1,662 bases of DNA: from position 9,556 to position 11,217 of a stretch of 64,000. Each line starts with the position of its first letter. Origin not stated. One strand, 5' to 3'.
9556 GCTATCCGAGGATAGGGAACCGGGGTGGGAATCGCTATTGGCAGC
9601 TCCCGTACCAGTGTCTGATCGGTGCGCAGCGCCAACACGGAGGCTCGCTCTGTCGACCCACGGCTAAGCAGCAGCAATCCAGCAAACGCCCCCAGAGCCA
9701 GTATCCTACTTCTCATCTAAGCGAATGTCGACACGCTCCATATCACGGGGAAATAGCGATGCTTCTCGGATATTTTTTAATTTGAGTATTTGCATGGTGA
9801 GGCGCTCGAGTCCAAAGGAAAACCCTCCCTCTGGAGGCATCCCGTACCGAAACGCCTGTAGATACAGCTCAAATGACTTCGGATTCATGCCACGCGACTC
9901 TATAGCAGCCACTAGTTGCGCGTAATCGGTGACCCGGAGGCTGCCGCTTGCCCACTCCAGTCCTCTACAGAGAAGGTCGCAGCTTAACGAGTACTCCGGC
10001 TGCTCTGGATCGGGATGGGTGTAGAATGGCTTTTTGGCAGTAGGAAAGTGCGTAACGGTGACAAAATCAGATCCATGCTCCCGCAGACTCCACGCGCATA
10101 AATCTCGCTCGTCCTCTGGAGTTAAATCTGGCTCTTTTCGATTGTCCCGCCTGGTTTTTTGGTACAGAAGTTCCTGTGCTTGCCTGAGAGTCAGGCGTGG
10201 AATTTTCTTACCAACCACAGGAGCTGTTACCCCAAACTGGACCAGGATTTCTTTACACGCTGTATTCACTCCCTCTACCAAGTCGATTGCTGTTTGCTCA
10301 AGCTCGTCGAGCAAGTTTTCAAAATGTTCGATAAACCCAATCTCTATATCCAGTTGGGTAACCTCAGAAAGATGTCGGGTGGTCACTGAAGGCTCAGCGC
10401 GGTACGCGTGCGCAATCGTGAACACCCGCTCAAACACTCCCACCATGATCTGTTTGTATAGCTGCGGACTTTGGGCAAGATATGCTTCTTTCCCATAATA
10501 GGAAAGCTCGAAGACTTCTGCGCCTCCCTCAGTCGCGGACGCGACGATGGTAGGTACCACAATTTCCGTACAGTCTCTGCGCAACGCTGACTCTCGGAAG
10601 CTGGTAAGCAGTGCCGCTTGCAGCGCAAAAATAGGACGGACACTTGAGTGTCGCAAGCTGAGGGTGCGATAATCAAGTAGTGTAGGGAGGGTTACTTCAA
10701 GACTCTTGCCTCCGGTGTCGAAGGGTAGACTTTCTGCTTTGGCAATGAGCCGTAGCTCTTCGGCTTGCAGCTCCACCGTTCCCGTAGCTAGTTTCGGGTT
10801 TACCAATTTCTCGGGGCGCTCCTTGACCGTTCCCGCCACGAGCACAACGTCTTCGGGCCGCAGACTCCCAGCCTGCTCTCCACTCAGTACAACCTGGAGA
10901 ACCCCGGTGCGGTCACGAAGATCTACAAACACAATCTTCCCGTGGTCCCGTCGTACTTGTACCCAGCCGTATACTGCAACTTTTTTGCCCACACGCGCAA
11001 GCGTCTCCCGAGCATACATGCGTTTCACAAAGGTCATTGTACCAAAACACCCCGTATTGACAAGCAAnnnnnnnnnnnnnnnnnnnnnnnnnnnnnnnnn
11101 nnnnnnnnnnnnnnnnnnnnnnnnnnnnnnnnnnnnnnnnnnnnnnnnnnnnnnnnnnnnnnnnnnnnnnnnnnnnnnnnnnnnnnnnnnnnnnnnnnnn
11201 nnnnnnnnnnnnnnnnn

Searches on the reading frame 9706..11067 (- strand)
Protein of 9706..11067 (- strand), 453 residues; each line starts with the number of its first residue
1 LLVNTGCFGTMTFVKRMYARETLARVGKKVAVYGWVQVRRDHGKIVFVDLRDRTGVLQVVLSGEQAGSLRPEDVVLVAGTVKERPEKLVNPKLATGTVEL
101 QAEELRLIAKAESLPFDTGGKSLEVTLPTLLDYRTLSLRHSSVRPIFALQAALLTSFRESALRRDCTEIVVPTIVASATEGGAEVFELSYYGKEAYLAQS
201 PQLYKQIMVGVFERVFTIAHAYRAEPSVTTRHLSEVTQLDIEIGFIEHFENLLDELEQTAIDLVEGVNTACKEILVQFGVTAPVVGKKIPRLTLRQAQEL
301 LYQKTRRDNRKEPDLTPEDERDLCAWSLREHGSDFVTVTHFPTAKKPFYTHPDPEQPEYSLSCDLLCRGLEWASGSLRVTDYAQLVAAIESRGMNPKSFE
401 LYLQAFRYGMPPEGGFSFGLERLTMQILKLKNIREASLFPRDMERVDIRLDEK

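Call 13: search_protein_families(library=pfam, proteins=[window:9706-11067:-], max_evalue=0.1)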
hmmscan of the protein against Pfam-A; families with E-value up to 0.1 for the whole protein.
window:9706-11067:- (453 aa): 2 families
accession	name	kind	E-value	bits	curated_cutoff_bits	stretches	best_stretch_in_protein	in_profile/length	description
PF00152.25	tRNA-synt_2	-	2e-70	237.7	25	1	129-442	4-307/308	tRNA synthetases class II (D, K and N)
PF01336.31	tRNA_anti-codon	-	6.3e-17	61.7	27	1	30-108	1-75/75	OB-fold nucleic acid binding domain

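Call 20: find_related_loci(query=window:9706-11067:-, collection=genome_contigs, flank=6000)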
Query window:9706-11067:- (453 aa) in genome_contigs; peptide patterns used: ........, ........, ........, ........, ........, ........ (x = any residue, [..] = any of these).
600 stretches matched a pattern (row limit reached: there are more); 535 encode a relative of the query (tblastn E <= 1e-3); the best 80 are kept; 80 distinct loci.
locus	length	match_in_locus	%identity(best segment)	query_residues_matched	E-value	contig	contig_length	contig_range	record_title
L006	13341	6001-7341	60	11-450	0e+0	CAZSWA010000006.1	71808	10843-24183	MAG TPA_asm: uncultured Gammaproteobacteria bacterium isolate SRP272529_co1_257 genome assembly, contig: NODE_361_length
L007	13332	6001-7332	59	14-450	0e+0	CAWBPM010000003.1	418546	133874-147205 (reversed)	MAG: Candidatus Levybacteria bacterium isolate MFD01476.bin.1.72 genome assembly, contig: contig_44256, whole genome sho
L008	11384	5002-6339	60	14-452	0e+0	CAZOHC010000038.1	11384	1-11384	MAG TPA_asm: uncultured Gammaproteobacteria bacterium isolate SRP144015_co1_130 genome assembly, contig: NODE_2623_lengt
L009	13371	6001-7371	59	7-453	0e+0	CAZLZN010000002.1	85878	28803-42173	MAG TPA_asm: uncultured Gammaproteobacteria bacterium isolate SRP278252_co2_871 genome assembly, contig: NODE_377_length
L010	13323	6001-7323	60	14-450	1e-178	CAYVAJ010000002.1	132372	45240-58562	MAG TPA_asm: uncultured Gammaproteobacteria bacterium isolate SRP144015_co1_62 genome assembly, contig: NODE_70_length_1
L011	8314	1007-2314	60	21-452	1e-178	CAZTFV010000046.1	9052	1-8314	MAG TPA_asm: uncultured Gammaproteobacteria bacterium isolate SRP269290_co1_791 genome assembly, contig: NODE_12455_leng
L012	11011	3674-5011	58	12-453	2e-178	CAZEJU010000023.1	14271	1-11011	MAG TPA_asm: uncultured Gammaproteobacteria bacterium isolate binchicken_co105_439 genome assembly, contig: NODE_5343_le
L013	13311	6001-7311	57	16-453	6e-178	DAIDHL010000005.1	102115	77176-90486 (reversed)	MAG TPA_asm: Candidatus Levyibacteriota bacterium isolate clean344 NODE_5_length_102115_cov_5.570846, whole genome shotg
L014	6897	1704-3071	58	2-450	1e-178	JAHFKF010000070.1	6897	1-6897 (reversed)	MAG: Candidatus Levyibacteriota bacterium isolate nzgw403 NODE_9816_length_6898_cov_3.888889, whole genome shotgun seque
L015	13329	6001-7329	59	10-453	3e-177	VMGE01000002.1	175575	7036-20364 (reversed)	MAG: Microgenomates group bacterium Gr01-1014_5 G01um10145_scaffold_21, whole genome shotgun sequence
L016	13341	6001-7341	59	12-450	6e-177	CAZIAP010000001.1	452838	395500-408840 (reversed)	MAG TPA_asm: uncultured Gammaproteobacteria bacterium isolate SRP144015_co1_80 genome assembly, contig: NODE_5_length_45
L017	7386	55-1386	59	14-453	1e-175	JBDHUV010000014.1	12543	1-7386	MAG: Candidatus Levyibacteriota bacterium isolate AS-MESO-3CA.413 NODE_21724_length_12543_cov_6.477699, whole genome sho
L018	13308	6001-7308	58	14-451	2e-175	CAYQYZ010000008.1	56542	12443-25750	MAG TPA_asm: uncultured Gammaproteobacteria bacterium isolate SRP286056_co1_376 genome assembly, contig: NODE_525_length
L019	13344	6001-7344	57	12-450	1e-175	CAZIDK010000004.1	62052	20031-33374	MAG TPA_asm: uncultured Gammaproteobacteria bacterium isolate SRP302447_co4_23 genome assembly, contig: NODE_1485_length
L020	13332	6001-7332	58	7-450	5e-175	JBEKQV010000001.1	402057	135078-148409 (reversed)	MAG: Candidatus Microgenomates bacterium isolate SPRUCE 496 SPRUCE_496_1, whole genome shotgun sequence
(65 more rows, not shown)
